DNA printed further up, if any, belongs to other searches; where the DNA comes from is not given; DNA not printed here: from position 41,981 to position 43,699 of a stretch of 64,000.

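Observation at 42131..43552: Mycosin (MycP) homologue with all three catalytic-triad residues replaced: a natural pseudo-protease inside an ESX locus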

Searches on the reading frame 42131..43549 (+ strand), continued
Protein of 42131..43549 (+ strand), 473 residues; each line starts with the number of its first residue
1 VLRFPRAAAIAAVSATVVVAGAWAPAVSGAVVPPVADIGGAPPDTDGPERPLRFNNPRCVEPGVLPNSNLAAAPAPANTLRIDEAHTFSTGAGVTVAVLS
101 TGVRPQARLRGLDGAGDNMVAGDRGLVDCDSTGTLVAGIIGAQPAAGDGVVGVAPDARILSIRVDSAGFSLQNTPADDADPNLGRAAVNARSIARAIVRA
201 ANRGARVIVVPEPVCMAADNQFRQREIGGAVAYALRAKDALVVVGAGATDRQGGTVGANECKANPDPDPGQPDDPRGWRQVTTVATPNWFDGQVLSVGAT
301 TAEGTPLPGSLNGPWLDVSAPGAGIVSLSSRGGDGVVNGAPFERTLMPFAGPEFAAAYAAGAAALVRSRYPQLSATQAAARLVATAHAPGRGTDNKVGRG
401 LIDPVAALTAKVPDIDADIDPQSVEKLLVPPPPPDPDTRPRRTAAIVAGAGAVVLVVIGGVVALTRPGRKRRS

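Call 40: search_solved_structures(query=window:42131-43549:+, show_alignments=5, max_evalue=1e-85)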
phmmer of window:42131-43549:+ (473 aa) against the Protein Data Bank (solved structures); distinct sequences matched with E-value up to 1e-85: 5.
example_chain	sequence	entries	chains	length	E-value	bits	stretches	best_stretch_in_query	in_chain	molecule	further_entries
4kb5_A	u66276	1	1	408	1.2e-92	314.5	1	31-440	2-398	Membrane-anchored mycosin mycp1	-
4kpg_A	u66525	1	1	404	3.3e-92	313.1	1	31-414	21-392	Membrane-anchored mycosin mycp1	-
4j94_A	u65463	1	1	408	8.2e-90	305.2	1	31-414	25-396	Membrane-anchored mycosin mycp1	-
4hvl_A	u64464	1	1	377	7.9e-88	298.6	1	31-413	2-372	Membrane-anchored mycosin mycp1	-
7np7_P1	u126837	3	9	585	2.2e-87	297.2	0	147-470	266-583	Mycosin-5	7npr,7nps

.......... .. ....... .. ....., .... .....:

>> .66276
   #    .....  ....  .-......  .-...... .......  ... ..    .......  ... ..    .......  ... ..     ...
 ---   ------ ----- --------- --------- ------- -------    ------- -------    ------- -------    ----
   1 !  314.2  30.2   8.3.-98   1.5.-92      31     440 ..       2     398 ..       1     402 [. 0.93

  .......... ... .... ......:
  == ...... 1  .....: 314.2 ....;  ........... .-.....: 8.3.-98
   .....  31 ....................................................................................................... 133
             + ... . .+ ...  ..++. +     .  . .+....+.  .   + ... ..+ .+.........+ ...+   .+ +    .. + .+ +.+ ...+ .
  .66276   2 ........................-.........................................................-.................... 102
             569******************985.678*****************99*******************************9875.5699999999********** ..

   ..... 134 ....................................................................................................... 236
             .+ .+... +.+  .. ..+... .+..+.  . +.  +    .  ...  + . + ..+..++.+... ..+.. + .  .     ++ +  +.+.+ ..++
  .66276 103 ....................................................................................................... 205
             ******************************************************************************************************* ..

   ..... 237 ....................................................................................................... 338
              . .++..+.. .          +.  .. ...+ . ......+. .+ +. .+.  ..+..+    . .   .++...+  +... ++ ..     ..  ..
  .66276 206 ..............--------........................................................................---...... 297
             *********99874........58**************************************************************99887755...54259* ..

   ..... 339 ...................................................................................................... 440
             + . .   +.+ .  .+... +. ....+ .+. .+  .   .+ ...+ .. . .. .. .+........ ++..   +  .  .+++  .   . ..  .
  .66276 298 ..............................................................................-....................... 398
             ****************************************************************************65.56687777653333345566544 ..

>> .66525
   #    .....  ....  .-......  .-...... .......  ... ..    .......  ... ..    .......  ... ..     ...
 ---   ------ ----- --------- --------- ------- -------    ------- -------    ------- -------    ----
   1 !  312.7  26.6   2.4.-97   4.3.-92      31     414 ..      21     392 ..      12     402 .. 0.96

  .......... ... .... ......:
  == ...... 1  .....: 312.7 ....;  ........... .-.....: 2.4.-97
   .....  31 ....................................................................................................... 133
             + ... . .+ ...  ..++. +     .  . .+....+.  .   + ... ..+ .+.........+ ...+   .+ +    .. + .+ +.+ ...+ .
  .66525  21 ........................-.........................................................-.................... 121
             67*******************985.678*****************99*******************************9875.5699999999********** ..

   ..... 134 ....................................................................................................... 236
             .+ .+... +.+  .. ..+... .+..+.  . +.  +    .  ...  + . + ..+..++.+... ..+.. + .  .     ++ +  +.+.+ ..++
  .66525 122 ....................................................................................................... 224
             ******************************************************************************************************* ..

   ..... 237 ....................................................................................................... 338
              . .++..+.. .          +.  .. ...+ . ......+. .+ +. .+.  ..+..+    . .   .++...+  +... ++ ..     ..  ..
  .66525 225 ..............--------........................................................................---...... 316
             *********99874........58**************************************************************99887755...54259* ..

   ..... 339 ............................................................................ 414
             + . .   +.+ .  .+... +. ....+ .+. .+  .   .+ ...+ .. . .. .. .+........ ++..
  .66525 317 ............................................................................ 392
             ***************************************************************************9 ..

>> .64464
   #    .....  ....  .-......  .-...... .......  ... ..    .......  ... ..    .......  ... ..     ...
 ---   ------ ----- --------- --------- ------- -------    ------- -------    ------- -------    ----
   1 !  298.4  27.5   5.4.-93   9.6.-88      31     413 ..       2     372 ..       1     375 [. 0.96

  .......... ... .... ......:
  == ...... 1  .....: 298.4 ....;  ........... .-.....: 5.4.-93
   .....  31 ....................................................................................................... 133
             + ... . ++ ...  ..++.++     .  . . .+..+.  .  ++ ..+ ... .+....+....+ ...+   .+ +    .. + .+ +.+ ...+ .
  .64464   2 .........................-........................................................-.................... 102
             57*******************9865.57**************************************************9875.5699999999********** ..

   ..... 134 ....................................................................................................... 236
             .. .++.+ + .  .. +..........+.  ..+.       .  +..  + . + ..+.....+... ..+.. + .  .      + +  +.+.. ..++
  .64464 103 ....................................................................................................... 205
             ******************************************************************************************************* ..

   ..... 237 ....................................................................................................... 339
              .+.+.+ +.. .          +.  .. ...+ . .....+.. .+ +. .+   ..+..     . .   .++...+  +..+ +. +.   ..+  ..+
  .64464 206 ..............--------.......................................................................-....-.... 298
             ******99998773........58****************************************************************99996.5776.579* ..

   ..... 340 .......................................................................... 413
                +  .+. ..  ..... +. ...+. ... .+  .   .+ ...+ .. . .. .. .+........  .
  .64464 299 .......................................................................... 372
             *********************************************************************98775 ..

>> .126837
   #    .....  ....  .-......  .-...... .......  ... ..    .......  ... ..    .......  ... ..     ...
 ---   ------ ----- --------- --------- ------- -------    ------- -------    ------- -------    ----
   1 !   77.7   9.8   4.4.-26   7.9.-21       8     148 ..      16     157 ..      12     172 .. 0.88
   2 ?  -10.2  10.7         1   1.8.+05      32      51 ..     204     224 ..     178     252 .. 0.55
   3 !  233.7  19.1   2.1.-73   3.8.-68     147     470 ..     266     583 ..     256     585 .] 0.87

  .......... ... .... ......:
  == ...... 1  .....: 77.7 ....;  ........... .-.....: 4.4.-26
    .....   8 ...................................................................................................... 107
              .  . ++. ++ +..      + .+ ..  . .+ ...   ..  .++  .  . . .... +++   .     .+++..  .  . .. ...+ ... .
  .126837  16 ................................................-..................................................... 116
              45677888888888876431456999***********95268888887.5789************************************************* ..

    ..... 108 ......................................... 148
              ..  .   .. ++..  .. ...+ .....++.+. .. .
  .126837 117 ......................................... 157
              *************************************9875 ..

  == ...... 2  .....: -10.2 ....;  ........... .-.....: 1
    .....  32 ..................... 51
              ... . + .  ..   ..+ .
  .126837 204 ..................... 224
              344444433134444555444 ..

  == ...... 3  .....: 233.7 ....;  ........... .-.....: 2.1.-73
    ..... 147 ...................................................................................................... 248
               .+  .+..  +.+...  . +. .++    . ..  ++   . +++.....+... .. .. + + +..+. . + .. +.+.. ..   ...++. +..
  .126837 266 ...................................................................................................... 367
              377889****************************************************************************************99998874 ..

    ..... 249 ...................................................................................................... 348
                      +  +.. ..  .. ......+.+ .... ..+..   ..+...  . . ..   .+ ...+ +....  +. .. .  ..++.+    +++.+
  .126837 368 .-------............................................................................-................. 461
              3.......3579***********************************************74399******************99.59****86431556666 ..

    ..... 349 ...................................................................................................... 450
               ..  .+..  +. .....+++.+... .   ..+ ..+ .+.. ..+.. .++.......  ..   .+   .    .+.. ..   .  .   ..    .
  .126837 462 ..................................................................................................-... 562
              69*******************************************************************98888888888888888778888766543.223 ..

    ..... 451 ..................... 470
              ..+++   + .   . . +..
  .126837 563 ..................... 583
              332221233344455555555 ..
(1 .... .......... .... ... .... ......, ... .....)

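Call 47: predict_structure(alignment_id=A1)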
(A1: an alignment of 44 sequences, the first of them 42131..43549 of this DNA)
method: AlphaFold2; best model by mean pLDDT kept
length: 473 residues; sequences in the alignment: 44
mean_pLDDT: 84.5   pTM: 0.79
mean pLDDT of the five models: 84.5, 83.7, 81.5, 81.4, 81.2
residues with pLDDT >= 90: 276; 70-90: 114; 50-70: 38; < 50: 45
segments of 3 or more residues with pLDDT < 50: 1-5, 21-31, 252-258, 416-432, 469-473
pLDDT, mean of each block of 10 residues (from residue 1): 48 57 41 64 91 87 94 96 98 98 95 95 94 97 95 98 93 73 88 97 98 88 88 95 94 50 89 86 89 93 93 94 96 90 91 98 98 95 88 88 97 55 38 64 81 85 65 46
secondary structure, 60 per line:
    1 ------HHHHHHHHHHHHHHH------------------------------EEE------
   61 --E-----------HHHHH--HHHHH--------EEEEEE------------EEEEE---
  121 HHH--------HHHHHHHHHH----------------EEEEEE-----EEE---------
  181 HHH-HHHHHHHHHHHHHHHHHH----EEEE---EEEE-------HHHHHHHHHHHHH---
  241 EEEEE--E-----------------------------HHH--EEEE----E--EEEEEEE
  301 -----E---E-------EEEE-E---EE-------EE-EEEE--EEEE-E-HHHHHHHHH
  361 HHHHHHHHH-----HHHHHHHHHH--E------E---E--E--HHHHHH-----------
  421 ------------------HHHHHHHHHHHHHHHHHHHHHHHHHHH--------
elements in order: H7-21 E52-54 H75-79 H82-86 E95-100 E113-117 H132-141 E158-163 E169-171 H185-202 E207-210 E214-217 H225-237 E241-245 E283-286 E294-300 E318-321 E339-342 E345-348 H352-369 H375-384 H404-409 H439-465

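Call 50: fold_search(model_id=the predicted structure, library=pdb)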
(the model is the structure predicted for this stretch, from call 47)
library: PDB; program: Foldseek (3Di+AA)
matches with E <= 10: 525; with E <= 0.001: 329
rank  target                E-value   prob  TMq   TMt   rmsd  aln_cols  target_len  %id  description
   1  4kpg                  2.6e-47  1.00  0.77  0.95   1.4       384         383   44  Crystal structure of MycP1 from the ESX-1 type VII secretion system (released 2013-05-22)
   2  4kb5                  3.5e-47  1.00  0.77  0.93   1.4       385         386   44  Crystal structure of MycP1 from Mycobacterium smegmatis (released 2014-02-05)
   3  4j94                  5.9e-46  1.00  0.76  0.95   1.4       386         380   44  Crystal structure of MycP1 from the ESX-1 type VII secretion system (released 2013-05-01)
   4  4hvl                  9.0e-46  1.00  0.76  0.96   1.5       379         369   44  Structure of a serine protease MycP1, an essential component of the type VII (ESX-1) secretion system (released 2013-05-08)
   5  7np7_P1               2.3e-43  1.00  0.76  0.81  17.1       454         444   43  Structure of an intact ESX-5 inner membrane complex, Composite C1 model (released 2021-06-02)
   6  4kg7                  2.8e-43  1.00  0.74  0.95   2.1       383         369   42  Structure of MycP3 protease from the type VII (ESX-3) secretion system. (released 2013-06-19)
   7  7nps_P1               1.4e-41  1.00  0.76  0.87   6.0       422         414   44  Structure of the periplasmic assembly from the ESX-5 inner membrane complex, C1 model (released 2021-05-26)
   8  4m1z_B                6.6e-37  1.00  0.65  0.97   1.8       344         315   43  Crystal structure of MycP1 with the N-terminal propeptide removed (released 2014-02-12)
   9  4m1z_A                5.8e-36  1.00  0.64  0.96   1.6       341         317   43  Crystal structure of MycP1 with the N-terminal propeptide removed (released 2014-02-12)
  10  3qtl_A                5.4e-18  1.00  0.50  0.86   4.2       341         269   26  Structural Basis for Dual-inhibition Mechanism of a Non-classical Kazal-type Serine Protease Inhibitor from Horseshoe  (released 2011-06-01)
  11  5arb                  2.3e-17  1.00  0.51  0.86   3.4       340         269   25  Cooperative bio-metallic selectivity in a tailored protease enables creation of a C-C cross-coupling Heckase (released 2016-09-14)
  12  1iav                  2.6e-17  1.00  0.51  0.87   3.6       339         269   25  STRUCTURE ON NATIVE (ASN 87) SUBTILISIN FROM BACILLUS LENTUS (released 2001-04-18)
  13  1mpt                  3.7e-17  1.00  0.51  0.87   3.2       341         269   26  CRYSTAL STRUCTURE OF A NEW ALKALINE SERINE PROTEASE (M-PROTEASE) FROM BACILLUS SP. KSM-K16 (released 1994-06-22)
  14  1mee_A                3.7e-17  1.00  0.49  0.82   4.1       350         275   23  THE COMPLEX BETWEEN THE SUBTILISIN FROM A MESOPHILIC BACTERIUM AND THE LEECH INHIBITOR EGLIN-C (released 1992-10-15)
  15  1svn                  4.2e-17  1.00  0.50  0.86   4.3       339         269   25  SAVINASE (released 1996-10-14)
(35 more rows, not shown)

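Call 60: search_protein_representatives(alignment_id=A1)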
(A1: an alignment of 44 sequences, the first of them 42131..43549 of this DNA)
Query: 44 sequences, 468 profile positions. Proteins with E-value up to 0.001 (for the whole library): 119235; up to 1e-10: 41022; up to 1e-30: 1371. The best 150 are listed.
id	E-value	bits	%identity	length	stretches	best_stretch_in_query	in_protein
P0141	9.2e-203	690.8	-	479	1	5-465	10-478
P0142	1.5e-172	591.2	-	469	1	8-466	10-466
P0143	7.5e-165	565.8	-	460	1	9-454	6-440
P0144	1.1e-160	552.1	-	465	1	6-466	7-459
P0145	4.5e-158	543.5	-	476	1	7-465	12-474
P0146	6.7e-158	542.9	-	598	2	142-464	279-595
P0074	7.8e-158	542.7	-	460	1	6-464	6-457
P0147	1.8e-156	538.1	-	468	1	6-465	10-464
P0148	1.7e-153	528.3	-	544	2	140-463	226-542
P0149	1.7e-149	515.2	-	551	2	145-466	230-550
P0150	1.3e-146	505.7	-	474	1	7-465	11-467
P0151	9.7e-146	502.8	-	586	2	140-466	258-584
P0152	1.5e-145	502.1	-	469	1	4-464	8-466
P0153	7.0e-144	496.7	-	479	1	4-464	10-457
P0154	1.7e-143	495.4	-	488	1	8-464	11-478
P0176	9.2e-131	453.4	-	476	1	10-466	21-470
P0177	2.8e-130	451.8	-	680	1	21-410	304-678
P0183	4.5e-125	434.6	-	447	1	13-465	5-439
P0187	4.0e-121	421.6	-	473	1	7-464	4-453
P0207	5.0e-110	385.0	-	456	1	13-463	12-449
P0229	3.5e-103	362.5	-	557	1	15-466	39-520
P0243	7.3e-98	344.9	-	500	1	5-463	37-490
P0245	2.1e-97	343.4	-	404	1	15-405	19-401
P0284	3.5e-87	309.7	-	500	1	39-454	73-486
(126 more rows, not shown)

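Call 63: list_cluster_members(proteins=[P0243, P0142, P0176, P0183, P0187, P0207, P0229, P0245, P0284, P0177])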
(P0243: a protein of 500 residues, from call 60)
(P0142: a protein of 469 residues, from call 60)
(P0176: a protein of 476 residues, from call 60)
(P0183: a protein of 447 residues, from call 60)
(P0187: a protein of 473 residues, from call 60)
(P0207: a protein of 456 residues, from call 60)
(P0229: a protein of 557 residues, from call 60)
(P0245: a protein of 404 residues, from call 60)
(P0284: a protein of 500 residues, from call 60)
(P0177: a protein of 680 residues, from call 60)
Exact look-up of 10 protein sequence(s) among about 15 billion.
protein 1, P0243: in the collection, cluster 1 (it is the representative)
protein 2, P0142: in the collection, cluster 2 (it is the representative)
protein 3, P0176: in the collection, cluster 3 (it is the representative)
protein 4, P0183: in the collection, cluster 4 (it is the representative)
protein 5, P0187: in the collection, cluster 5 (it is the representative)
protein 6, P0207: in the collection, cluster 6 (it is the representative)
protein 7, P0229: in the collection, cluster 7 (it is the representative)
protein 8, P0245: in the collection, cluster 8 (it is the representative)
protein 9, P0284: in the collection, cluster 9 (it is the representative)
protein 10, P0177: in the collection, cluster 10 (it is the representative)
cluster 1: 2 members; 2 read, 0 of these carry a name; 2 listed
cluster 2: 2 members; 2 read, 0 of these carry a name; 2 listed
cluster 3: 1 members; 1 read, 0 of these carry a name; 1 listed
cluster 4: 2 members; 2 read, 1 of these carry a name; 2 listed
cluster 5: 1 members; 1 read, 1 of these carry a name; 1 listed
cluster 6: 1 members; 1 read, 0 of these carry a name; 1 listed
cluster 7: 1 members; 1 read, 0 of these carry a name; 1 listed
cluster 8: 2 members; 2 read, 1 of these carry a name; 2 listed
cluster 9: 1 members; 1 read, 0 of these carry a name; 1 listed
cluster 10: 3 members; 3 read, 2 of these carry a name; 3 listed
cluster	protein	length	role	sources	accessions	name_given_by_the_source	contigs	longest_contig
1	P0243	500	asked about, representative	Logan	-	-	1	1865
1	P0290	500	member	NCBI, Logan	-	-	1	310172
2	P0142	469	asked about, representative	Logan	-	-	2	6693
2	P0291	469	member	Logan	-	-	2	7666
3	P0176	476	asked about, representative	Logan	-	-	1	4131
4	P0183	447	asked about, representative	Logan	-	-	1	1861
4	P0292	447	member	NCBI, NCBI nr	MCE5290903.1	MAG: type VII secretion-associated serine protease mycosin [Nocardiaceae bacterium] | type VII secretion-associated serine protease mycosin [Nocardiaceae bacterium]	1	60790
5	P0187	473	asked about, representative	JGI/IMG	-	membrane-anchored mycosin MYCP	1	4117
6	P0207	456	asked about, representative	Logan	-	-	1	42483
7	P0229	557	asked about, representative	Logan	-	-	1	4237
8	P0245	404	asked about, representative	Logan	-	-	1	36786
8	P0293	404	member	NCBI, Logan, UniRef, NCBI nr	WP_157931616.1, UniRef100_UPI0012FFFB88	S8 family serine peptidase [Mycobacteroides abscessus] | S8 family serine peptidase n=1 Tax=Mycobacteroides abscessus TaxID=36809 ...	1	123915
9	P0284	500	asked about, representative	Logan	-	-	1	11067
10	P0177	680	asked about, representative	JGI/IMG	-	membrane-anchored mycosin MYCP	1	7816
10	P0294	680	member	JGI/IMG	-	membrane-anchored mycosin MYCP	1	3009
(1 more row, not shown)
